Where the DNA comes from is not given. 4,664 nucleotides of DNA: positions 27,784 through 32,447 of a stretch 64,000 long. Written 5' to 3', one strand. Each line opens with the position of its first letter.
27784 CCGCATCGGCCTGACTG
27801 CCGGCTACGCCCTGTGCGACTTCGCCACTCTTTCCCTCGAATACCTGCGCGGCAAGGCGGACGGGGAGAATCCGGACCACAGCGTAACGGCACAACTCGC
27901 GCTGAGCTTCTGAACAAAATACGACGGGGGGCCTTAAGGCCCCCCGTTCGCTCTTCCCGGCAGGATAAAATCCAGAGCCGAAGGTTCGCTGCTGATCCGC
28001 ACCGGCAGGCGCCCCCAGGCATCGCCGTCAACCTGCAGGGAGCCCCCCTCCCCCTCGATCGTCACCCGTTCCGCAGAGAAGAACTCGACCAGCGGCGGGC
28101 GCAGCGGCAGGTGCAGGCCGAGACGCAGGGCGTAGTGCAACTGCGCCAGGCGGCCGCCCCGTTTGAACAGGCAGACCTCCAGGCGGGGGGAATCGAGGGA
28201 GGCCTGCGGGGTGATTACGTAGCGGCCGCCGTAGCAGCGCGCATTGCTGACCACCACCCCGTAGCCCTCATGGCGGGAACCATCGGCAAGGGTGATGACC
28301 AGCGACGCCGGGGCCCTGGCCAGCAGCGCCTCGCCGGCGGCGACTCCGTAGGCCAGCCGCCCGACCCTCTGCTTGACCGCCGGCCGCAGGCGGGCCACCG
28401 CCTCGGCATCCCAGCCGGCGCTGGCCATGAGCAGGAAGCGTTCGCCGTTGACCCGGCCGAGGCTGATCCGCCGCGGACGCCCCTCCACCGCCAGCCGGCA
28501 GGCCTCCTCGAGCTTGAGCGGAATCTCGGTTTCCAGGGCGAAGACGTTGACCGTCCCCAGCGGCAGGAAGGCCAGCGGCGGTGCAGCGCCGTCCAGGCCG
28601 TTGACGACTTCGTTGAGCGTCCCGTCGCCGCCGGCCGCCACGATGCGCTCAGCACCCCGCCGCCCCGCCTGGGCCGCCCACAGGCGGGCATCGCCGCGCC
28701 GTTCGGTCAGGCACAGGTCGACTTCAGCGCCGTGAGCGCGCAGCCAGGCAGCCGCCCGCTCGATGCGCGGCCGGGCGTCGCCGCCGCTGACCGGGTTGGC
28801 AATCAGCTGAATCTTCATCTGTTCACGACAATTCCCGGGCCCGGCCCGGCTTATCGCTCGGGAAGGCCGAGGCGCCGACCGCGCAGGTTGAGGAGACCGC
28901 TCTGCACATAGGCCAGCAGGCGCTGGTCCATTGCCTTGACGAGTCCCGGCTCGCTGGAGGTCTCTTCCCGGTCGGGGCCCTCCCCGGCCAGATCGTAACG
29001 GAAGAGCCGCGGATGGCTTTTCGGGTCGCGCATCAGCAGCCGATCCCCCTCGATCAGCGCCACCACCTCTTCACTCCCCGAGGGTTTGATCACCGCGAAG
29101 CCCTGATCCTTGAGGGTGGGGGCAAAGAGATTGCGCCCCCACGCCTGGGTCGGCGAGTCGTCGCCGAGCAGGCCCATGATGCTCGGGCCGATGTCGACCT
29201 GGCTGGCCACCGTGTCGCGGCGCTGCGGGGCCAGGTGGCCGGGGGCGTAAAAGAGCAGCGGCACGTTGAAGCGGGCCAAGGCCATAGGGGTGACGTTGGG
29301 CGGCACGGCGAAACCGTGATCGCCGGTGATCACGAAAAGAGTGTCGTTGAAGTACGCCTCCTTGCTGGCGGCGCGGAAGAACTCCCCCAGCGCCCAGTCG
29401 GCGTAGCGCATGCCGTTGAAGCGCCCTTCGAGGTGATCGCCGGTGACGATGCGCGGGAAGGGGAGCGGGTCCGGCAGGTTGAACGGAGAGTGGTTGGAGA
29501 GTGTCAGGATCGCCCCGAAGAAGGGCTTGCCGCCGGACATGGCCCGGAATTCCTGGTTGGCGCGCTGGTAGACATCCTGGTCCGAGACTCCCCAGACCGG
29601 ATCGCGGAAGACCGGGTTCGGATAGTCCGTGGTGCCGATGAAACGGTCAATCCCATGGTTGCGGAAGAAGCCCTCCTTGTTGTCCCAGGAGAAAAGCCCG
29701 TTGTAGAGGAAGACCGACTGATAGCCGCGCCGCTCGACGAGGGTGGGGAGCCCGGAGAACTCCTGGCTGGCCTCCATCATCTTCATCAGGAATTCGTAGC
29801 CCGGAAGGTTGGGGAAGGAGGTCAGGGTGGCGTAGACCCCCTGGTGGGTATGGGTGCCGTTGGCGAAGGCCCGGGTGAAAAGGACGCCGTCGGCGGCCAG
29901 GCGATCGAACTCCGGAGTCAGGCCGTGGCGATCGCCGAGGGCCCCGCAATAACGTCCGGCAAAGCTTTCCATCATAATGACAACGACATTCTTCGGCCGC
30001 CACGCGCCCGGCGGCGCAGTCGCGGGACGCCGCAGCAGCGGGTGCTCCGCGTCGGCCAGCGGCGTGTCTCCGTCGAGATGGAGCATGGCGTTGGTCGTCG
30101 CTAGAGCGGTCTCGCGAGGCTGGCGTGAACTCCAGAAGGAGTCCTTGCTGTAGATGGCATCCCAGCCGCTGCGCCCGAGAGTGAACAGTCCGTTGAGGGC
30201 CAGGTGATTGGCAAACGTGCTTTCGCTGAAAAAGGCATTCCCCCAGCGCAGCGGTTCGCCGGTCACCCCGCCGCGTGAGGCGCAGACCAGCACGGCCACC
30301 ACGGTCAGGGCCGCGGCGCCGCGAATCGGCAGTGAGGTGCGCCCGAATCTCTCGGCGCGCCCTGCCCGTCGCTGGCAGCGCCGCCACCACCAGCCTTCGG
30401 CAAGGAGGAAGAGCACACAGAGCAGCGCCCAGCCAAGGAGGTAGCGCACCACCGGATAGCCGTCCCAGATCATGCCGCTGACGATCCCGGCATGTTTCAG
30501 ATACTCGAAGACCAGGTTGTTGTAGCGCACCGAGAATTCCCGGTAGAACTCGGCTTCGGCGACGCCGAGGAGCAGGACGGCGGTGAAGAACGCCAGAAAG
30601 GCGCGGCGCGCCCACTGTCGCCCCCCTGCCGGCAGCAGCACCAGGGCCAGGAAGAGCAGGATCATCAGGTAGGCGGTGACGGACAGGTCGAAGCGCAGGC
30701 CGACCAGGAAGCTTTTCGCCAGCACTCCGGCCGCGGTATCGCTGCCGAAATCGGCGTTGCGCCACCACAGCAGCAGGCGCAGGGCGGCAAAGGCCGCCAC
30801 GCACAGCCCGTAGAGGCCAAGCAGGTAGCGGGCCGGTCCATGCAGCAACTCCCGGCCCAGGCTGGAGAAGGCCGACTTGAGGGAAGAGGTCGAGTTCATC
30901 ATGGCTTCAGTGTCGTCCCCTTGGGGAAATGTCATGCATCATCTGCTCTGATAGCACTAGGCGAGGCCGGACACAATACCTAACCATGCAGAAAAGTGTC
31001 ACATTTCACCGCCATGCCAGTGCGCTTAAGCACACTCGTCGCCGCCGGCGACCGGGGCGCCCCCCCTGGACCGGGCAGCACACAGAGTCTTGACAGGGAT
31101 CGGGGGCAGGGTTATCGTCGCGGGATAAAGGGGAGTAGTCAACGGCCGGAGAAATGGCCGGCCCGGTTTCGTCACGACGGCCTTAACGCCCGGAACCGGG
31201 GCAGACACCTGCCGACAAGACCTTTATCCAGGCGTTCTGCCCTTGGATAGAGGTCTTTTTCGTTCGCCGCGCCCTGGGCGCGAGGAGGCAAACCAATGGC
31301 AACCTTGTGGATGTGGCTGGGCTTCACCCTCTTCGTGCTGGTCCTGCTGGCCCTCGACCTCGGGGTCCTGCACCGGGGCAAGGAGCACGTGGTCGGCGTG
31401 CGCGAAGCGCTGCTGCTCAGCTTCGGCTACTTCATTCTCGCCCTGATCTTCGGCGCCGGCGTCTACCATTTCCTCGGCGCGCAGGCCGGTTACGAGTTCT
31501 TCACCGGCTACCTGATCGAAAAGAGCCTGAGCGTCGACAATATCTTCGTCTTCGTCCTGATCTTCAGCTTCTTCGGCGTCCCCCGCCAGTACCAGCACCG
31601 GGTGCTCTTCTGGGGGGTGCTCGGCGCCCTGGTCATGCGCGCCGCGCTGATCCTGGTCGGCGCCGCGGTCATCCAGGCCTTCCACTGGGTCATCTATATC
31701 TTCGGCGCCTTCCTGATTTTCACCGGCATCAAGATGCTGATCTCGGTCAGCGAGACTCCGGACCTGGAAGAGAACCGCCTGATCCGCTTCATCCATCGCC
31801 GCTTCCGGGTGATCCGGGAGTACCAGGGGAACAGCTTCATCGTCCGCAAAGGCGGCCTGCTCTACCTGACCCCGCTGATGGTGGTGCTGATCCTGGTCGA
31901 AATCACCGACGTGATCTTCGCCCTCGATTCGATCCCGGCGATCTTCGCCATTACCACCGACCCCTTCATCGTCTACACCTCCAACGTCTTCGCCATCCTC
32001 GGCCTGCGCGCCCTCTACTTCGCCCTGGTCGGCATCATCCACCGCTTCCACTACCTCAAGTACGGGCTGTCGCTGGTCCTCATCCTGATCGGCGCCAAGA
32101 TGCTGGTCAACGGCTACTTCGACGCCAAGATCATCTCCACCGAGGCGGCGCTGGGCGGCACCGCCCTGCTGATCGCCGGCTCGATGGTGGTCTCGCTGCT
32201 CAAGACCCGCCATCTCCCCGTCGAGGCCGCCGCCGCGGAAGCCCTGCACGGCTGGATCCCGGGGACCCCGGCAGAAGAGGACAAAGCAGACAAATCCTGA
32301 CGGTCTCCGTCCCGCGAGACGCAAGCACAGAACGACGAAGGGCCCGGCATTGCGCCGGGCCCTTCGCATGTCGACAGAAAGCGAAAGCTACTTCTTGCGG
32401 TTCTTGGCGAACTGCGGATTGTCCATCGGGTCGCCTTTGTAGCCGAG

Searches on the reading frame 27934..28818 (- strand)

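Call 42: search_protein_families(library=ncbifam, proteins=[window:27934-28818:-], max_evalue=1e-12)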
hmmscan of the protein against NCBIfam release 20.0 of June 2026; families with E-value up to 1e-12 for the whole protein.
window:27934-28818:- (294 aa): 11 families
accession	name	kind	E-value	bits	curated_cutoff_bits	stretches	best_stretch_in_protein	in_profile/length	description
NF009604.0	PRK13057.1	equivalog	1.1e-42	146.1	274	1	15-288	22-296/302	lipid kinase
NF009602.0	PRK13054.1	equivalog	4.4e-36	124.5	284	1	18-288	19-294/301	lipid kinase YegS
TIGR00147.1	TIGR00147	subfamily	1.3e-34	119.5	118.65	1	3-287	4-295/296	YegS/Rv2252/BmrU family lipid kinase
NF002033.0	PRK00861.1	subfamily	4.1e-32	111.1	293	1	3-289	14-307/328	putative lipid kinase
NF009874.0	PRK13337.1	equivalog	1.1e-30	106.6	385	1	4-286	6-293/305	diacylglycerol kinase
TIGR03702.1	lip_kinase_YegS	equivalog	4.1e-29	101.6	387.45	1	18-225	15-228/295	lipid kinase YegS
NF009603.0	PRK13055.1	subfamily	5.1e-28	98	342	1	2-285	4-298/335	diacylglycerol kinase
NF008882.0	PRK11914.1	equivalog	6e-24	84.7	302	1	2-286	10-302/306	diacylglycerol kinase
NF040993.1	MamU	equivalog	1.9e-23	83.3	400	1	1-284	1-292/296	lipid kinase MamU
NF009025.0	PRK12361.1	equivalog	2e-22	79.1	505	1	3-193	244-440/546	hypothetical protein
NF009605.0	PRK13059.1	equivalog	4.2e-21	75.2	313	1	2-283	3-288/295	putative lipid kinase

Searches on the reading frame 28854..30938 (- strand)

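Call 42: search_protein_families(library=ncbifam, proteins=[window:28854-30938:-], max_evalue=1e-12)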
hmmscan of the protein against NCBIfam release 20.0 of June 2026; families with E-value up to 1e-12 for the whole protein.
window:28854-30938:- (695 aa): 1 family
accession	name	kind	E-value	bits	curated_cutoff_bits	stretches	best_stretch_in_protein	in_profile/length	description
NF053595.1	LptchSynLtaSGpos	equivalog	1.1e-19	70.5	970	1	311-604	233-540/626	lipoteichoic acid synthase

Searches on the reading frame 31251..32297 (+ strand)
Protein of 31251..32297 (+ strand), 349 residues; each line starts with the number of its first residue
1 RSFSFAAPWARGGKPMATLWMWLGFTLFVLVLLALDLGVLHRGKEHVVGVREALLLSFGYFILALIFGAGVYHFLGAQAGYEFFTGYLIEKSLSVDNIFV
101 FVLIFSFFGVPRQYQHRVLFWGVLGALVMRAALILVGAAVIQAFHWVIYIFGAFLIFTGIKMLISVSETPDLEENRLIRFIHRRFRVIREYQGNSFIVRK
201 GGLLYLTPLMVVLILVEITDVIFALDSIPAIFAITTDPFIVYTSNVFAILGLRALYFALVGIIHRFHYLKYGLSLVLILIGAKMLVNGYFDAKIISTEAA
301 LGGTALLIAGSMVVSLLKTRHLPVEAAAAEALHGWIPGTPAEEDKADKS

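Call 42: search_protein_families(library=ncbifam, proteins=[window:31251-32297:+], max_evalue=1e-12)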
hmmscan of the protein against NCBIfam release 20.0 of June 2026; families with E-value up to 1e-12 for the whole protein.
window:31251-32297:+ (349 aa): 2 families
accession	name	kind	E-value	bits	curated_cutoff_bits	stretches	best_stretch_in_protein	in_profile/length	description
TIGR03718.1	R_switched_Alx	subfamily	1.4e-119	399.1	246.4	1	18-320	2-302/303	TerC/Alx family metal homeostasis membrane protein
TIGR03716.1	R_switched_YkoY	subfamily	4.7e-19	68.9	138.5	1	88-300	7-193/220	integral membrane protein, YkoY family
